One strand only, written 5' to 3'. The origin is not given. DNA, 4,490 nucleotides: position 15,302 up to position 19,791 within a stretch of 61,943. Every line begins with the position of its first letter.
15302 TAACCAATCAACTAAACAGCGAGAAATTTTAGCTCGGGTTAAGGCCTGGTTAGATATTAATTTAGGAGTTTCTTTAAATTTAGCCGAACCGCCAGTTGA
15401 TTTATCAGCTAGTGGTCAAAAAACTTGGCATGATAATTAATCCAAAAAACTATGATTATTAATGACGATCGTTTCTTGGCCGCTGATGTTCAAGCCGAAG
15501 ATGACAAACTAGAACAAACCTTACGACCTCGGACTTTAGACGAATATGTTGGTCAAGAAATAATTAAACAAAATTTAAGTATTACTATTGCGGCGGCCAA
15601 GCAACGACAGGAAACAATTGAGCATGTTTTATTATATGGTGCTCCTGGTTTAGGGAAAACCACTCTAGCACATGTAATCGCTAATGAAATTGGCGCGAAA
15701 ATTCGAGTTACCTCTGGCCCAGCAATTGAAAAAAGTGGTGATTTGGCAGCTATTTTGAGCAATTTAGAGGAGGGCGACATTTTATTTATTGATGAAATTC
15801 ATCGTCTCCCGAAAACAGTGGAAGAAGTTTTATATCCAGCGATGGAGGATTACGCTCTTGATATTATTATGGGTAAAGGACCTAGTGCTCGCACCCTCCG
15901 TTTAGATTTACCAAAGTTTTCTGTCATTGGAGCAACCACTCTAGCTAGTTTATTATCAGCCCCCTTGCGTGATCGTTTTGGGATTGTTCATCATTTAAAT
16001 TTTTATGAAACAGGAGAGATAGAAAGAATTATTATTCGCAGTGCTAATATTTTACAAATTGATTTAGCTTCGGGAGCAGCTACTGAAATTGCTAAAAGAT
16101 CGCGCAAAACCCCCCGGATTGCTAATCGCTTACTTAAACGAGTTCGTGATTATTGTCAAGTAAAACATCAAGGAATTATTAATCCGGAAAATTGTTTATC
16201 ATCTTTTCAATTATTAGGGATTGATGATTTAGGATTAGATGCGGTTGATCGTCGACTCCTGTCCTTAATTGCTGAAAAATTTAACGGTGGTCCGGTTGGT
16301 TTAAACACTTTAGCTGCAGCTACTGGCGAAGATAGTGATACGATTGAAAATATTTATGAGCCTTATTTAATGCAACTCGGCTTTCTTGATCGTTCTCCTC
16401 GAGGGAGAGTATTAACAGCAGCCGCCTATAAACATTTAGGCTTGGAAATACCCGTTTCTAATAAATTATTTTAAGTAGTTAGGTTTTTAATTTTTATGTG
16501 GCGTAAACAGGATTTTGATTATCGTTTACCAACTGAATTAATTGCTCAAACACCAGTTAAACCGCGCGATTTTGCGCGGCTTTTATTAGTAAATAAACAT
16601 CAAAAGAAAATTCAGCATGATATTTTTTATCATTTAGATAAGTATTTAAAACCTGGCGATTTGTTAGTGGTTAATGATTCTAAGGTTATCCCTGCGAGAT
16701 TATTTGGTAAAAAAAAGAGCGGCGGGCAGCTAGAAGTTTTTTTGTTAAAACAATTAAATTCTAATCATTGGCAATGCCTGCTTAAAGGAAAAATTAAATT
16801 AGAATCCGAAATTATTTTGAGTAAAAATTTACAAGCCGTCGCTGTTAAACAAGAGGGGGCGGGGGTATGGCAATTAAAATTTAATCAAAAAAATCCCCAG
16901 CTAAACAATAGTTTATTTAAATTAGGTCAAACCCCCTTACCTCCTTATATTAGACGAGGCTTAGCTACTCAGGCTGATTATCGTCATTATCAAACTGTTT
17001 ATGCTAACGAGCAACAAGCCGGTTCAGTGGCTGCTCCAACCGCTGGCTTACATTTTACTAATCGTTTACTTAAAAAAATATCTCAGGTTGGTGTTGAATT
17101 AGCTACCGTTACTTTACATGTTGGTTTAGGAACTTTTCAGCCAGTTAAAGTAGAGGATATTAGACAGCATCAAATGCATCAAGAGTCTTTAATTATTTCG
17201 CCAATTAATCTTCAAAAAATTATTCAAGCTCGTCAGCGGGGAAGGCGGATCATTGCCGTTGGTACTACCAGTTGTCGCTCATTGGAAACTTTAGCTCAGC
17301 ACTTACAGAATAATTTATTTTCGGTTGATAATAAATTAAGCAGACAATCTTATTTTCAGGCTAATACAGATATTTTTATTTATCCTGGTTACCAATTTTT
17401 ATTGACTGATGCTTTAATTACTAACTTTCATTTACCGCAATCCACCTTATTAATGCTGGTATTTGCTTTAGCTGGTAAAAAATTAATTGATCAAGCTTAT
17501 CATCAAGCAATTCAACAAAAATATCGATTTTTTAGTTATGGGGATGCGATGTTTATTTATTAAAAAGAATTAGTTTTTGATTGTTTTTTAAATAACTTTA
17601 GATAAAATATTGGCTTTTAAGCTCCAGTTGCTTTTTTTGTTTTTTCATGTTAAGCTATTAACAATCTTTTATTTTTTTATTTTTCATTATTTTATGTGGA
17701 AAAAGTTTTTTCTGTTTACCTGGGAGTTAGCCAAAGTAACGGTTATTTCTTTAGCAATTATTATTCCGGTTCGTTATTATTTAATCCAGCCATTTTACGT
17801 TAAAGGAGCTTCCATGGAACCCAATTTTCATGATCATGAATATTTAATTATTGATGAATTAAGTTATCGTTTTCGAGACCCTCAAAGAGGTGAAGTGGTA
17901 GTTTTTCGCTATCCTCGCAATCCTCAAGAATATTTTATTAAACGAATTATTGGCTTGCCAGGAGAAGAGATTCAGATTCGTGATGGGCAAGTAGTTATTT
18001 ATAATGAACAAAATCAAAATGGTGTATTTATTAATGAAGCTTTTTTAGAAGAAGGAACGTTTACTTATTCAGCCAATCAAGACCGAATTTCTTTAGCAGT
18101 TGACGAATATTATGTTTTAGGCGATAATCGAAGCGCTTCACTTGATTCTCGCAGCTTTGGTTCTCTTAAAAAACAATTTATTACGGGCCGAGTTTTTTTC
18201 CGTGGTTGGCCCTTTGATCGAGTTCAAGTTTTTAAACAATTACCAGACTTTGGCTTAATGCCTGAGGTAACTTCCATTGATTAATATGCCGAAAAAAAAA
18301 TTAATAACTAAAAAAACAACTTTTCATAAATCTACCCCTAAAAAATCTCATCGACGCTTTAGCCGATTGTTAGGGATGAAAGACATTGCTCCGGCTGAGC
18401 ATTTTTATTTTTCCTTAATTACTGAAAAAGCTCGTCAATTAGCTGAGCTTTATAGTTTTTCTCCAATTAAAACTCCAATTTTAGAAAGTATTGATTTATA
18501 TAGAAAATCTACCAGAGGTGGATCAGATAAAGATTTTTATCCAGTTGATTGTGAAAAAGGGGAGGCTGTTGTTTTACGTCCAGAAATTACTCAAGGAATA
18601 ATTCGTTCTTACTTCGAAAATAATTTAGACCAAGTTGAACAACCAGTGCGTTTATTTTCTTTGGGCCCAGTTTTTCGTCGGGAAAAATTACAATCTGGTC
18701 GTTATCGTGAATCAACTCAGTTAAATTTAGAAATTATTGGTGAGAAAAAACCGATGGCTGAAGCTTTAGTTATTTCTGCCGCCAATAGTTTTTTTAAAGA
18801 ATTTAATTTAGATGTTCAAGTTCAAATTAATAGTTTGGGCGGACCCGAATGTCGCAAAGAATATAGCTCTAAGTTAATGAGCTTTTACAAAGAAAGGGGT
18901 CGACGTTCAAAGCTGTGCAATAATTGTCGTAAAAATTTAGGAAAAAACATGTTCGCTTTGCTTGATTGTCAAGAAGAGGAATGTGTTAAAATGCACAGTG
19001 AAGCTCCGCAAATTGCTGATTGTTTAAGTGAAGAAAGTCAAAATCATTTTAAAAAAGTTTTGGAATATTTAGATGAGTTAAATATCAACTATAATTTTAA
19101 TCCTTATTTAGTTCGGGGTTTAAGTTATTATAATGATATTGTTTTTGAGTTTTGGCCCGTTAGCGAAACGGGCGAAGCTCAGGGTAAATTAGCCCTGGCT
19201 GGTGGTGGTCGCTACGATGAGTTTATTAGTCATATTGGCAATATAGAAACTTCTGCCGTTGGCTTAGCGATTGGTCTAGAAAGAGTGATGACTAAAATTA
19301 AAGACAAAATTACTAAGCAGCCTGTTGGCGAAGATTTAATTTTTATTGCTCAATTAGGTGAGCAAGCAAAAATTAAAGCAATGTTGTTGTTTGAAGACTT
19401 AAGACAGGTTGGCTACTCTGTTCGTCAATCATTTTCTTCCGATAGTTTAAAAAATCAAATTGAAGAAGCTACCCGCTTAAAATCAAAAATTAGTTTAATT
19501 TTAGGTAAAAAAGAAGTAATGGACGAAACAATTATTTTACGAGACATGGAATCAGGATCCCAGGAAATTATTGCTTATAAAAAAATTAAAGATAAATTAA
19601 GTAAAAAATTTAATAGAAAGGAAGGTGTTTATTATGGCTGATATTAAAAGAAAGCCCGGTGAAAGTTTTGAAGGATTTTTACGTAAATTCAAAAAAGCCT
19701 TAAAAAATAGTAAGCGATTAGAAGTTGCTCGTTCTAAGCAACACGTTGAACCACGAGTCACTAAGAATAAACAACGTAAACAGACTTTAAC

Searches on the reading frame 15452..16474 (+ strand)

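Call 11: search_protein_families(library=pfam, proteins=[window:15452-16474:+], max_evalue=0.01)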
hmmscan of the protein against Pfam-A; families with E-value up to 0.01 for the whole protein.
window:15452-16474:+ (340 aa): 21 families
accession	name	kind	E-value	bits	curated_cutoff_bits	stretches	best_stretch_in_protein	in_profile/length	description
PF05496.18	RuvB_N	-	4.4e-77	257.7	27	1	24-182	1-159/159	Holliday junction DNA helicase RuvB P-loop domain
PF17864.7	AAA_lid_4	-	4.7e-26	90.8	27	1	185-258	1-74/74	RuvB AAA lid domain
PF05491.19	RuvB_C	-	4.9e-25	87.7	24.7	1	260-329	2-71/72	RuvB C-terminal winged helix domain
PF00004.35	AAA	-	1e-19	71.7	21.2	1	59-179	1-126/131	ATPase family associated with various cellular activities (AAA)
PF07728.20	AAA_5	-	1.9e-10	41.3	22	1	58-176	1-139/139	AAA domain (dynein-related subfamily)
PF13191.12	AAA_16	-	1.9e-05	25.6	32.6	1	52-93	20-62/167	AAA ATPase domain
PF01078.27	Mg_chelatase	-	2.9e-05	24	20.3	0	30-77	3-43/207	Magnesium chelatase, subunit ChlI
PF13173.12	AAA_14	-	7.3e-05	23.2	27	1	59-138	5-93/129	AAA domain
PF06068.19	TIP49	-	8.7e-05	22.3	23.8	1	30-87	24-81/347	TIP49 P-loop domain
PF20720.3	nSTAND3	-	0.0001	22.5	27.2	1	48-102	9-61/155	Novel STAND NTPase 3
PF00910.28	RNA_helicase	-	0.00012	22.9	21.5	1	59-127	1-71/105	RNA helicase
PF07726.17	AAA_3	-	0.00013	22.3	27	0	58-85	1-28/131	ATPase family associated with various cellular activities (AAA)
PF00158.32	Sigma54_activat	-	0.00017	21.8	20.2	0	42-79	8-45/168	Sigma-54 interaction domain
PF00308.24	Bac_DnaA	-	0.00034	21.3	23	1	37-83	15-61/162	Bacterial DnaA ATPAse domain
PF05673.19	DUF815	-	0.00038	20.1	23.8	1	26-115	24-115/249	Protein of unknown function (DUF815)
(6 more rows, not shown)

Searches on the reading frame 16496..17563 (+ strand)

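Call 11: search_protein_families(library=pfam, proteins=[window:16496-17563:+], max_evalue=0.01)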
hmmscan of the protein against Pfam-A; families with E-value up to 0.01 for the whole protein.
window:16496-17563:+ (355 aa): 1 family
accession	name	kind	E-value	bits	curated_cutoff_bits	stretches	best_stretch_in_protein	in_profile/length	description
PF02547.20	Queuosine_synth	-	2.3e-127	425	25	1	5-354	2-322/322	Queuosine biosynthesis protein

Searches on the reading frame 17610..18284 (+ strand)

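Call 11: search_protein_families(library=pfam, proteins=[window:17610-18284:+], max_evalue=0.01)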
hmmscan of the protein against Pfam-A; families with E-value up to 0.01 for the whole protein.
window:17610-18284:+ (224 aa): 2 families
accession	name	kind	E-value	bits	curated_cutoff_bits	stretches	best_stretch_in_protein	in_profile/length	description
PF10502.14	Peptidase_S26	-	6.4e-43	147.1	22.9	1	38-200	2-168/168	Signal peptidase, peptidase S26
PF00717.28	Peptidase_S24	-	9.3e-06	25.8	23.3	1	63-122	39-90/116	Peptidase S24-like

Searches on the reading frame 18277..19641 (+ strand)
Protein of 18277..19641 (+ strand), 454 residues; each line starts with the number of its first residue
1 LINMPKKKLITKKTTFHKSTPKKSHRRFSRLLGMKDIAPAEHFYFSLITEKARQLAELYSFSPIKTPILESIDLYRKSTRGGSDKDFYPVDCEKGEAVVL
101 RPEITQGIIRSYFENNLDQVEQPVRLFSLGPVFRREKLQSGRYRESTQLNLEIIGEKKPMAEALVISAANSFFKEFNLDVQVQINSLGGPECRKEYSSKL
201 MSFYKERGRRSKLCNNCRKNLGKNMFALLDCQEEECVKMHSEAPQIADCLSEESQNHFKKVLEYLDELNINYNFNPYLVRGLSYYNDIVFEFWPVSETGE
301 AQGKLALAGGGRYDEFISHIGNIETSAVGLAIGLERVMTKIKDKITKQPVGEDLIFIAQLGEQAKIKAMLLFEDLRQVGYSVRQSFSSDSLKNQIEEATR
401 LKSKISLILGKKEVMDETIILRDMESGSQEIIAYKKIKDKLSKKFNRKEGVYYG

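Call 11: search_protein_families(library=pfam, proteins=[window:18277-19641:+], max_evalue=0.01)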
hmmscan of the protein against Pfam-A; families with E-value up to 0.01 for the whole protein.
window:18277-19641:+ (454 aa): 6 families
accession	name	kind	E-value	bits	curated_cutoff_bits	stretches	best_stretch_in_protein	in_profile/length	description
PF13393.11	tRNA-synt_His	-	4.8e-31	108.6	25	1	33-337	1-308/308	Histidyl-tRNA synthetase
PF00587.30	tRNA-synt_2b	-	3.5e-09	37.4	29.3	1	88-229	1-149/179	tRNA synthetase class II core domain (G, H, P, S and T)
PF03129.25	HGTP_anticodon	-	8.5e-09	35.9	21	1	356-443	3-93/94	Anticodon binding domain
PF01409.25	tRNA-synt_2d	-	2.7e-05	24.2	19.8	1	87-184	67-162/246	tRNA synthetases class II core domain (F)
PF00152.25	tRNA-synt_2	-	0.003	17.1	25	0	125-176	93-144/308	tRNA synthetases class II (D, K and N)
PF17759.6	tRNA_synthFbeta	-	0.0061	16.5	22.4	0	96-159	70-131/214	Phenylalanyl tRNA synthetase beta chain CLM domain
